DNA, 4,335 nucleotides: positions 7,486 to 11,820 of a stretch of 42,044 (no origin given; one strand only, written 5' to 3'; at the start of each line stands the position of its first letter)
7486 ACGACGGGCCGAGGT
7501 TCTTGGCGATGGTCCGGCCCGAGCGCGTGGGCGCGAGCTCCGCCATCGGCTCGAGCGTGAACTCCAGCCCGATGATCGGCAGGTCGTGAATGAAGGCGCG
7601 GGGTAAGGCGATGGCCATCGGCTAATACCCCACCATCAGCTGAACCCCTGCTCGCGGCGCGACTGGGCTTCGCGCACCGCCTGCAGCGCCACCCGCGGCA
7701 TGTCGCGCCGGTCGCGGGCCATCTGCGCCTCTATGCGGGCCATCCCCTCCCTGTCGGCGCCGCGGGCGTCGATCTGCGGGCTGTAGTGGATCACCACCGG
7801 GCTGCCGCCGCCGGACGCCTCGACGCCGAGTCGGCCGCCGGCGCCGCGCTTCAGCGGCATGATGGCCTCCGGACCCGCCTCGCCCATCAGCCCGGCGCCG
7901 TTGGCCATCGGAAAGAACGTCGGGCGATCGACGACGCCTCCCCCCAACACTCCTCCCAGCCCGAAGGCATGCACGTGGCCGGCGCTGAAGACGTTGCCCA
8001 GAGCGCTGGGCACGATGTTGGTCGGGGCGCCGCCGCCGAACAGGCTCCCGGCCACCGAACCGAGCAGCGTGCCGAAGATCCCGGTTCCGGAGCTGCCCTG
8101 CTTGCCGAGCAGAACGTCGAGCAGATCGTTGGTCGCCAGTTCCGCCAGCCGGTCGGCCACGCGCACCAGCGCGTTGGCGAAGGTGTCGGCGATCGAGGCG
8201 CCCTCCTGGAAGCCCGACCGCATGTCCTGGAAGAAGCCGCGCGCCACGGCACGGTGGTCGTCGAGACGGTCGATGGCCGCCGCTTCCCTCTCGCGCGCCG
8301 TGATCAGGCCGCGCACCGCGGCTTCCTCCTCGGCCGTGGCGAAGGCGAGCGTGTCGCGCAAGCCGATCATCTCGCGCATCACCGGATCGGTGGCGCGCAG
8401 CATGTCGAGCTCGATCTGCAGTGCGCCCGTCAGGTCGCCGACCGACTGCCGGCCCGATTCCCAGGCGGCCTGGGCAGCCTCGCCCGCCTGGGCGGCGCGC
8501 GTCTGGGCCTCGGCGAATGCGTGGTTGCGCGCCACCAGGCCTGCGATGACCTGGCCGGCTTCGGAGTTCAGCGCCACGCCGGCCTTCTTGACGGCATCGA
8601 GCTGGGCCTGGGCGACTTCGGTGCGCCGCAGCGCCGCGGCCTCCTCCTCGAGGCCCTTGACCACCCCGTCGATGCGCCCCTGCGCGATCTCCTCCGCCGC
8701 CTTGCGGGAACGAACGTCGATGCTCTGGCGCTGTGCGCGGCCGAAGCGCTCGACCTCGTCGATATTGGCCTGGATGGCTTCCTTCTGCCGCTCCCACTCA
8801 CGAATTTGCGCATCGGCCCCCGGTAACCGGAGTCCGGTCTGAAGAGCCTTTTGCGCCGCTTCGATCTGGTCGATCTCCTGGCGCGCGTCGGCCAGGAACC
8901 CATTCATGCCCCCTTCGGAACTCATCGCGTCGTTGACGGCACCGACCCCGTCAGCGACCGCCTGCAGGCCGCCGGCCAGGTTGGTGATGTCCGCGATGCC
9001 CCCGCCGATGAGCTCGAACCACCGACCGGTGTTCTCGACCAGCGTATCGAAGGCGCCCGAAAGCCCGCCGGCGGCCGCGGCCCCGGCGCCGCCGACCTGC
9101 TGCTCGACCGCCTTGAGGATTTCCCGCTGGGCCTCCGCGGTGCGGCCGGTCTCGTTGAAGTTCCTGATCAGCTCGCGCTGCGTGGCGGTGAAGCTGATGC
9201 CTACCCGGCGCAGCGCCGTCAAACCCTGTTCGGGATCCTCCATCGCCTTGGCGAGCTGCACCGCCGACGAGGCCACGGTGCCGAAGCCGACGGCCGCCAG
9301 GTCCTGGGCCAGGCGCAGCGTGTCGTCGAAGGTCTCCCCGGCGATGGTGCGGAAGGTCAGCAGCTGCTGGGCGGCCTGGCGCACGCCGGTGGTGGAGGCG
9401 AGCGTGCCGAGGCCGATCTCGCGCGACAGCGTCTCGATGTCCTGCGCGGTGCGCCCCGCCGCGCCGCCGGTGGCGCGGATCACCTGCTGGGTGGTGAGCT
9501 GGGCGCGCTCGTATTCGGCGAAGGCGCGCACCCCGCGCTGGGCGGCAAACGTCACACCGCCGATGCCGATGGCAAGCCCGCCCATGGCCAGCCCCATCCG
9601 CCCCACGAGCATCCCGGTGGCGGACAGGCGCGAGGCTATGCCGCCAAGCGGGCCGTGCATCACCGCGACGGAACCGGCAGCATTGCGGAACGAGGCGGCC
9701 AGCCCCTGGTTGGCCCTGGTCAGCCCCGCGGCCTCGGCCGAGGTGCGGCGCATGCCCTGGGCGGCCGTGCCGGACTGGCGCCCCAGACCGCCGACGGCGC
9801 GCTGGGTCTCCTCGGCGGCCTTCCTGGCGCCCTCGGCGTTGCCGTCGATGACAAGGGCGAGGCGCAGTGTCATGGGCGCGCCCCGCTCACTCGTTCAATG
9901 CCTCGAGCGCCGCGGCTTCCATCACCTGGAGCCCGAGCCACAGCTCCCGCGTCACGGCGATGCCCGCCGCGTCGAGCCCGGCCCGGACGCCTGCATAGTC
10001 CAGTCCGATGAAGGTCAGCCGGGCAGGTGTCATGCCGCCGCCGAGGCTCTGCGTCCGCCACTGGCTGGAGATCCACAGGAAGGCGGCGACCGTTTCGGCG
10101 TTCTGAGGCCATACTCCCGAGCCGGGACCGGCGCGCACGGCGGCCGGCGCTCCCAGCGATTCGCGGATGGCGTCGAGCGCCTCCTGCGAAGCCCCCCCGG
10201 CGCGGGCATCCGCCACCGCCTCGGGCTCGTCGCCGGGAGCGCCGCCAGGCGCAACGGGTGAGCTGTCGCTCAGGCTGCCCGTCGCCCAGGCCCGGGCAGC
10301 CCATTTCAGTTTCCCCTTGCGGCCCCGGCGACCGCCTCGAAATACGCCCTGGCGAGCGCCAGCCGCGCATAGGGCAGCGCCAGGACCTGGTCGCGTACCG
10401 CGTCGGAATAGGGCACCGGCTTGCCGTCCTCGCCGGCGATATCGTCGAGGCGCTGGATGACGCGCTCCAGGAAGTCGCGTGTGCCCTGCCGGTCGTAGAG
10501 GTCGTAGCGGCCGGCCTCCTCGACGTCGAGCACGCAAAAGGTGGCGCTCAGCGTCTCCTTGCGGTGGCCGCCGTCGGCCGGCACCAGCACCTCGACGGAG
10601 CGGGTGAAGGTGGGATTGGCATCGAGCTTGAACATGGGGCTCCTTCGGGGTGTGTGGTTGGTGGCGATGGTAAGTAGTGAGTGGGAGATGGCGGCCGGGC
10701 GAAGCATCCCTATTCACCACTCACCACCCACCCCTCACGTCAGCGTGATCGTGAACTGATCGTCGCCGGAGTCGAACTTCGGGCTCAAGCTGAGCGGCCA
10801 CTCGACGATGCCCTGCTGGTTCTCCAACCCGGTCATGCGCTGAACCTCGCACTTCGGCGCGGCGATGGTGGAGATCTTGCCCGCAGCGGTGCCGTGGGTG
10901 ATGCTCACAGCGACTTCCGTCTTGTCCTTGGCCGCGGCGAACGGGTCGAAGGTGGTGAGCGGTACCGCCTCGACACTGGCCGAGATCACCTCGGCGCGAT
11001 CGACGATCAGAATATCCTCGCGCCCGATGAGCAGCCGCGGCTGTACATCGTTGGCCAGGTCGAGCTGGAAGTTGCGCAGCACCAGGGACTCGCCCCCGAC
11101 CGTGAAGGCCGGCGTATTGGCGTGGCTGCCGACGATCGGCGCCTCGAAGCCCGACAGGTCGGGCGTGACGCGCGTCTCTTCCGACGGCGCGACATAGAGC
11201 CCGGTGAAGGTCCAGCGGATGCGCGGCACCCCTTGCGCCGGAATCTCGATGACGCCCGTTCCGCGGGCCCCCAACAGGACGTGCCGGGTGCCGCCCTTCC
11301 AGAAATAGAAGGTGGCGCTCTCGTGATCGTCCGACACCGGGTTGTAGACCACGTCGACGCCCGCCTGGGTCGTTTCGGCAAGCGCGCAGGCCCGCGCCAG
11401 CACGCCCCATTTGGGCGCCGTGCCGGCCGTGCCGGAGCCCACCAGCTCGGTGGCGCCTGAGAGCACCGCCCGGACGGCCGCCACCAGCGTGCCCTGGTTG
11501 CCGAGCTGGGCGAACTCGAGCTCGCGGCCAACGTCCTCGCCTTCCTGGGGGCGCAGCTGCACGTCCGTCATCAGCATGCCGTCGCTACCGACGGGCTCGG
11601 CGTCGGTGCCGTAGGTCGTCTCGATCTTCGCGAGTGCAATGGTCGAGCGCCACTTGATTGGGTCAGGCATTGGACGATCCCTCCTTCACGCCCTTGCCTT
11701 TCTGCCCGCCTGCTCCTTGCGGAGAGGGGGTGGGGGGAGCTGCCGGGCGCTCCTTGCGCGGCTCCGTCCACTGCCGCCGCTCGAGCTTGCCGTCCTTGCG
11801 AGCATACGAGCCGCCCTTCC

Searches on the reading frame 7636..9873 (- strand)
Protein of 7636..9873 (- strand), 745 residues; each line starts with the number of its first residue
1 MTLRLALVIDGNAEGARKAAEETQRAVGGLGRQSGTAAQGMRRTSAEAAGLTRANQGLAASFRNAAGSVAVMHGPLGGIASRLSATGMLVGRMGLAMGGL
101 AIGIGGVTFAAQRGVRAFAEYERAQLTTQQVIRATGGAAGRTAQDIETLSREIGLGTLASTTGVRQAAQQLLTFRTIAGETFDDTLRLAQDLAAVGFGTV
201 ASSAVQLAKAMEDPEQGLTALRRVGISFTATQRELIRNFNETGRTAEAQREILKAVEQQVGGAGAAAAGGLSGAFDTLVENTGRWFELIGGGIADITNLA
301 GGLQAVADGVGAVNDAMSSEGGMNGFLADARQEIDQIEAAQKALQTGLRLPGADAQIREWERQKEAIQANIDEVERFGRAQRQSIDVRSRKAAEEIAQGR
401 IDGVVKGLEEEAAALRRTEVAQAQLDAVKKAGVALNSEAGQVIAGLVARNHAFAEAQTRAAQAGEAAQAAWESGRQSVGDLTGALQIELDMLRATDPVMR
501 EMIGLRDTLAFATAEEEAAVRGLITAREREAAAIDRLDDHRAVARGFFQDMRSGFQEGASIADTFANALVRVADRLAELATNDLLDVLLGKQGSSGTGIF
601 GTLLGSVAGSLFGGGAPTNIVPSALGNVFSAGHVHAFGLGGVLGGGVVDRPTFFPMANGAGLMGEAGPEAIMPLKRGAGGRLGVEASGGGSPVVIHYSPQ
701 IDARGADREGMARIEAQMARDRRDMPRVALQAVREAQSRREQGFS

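Call 78: search_protein_families(library=pfam, proteins=[window:7636-9873:-], max_evalue=0.001)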
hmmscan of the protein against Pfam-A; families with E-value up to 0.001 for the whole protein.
window:7636-9873:- (745 aa): 1 family
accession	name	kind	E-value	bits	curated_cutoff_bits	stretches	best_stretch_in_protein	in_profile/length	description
PF06791.18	TMP_2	-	2.9e-08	34.1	30.2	1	76-236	52-207/208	Prophage tail length tape measure protein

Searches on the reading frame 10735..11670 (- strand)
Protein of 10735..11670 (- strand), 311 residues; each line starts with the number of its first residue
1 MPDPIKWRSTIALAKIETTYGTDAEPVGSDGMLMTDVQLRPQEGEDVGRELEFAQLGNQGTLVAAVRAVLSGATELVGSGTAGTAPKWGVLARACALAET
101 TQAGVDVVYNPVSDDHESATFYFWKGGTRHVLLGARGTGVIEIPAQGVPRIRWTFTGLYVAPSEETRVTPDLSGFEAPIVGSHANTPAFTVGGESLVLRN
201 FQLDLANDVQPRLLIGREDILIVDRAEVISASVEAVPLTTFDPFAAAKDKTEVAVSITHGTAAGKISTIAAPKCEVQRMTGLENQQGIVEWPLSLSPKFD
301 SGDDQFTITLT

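Call 78: search_protein_families(library=pfam, proteins=[window:10735-11670:-], max_evalue=0.001)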
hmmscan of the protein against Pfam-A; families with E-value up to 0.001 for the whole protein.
window:10735-11670:- (311 aa): 1 family
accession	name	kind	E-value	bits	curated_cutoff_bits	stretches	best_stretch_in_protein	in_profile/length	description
PF18906.5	Phage_tube_2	-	2.1e-10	41.1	27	1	13-280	7-256/266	Phage tail tube protein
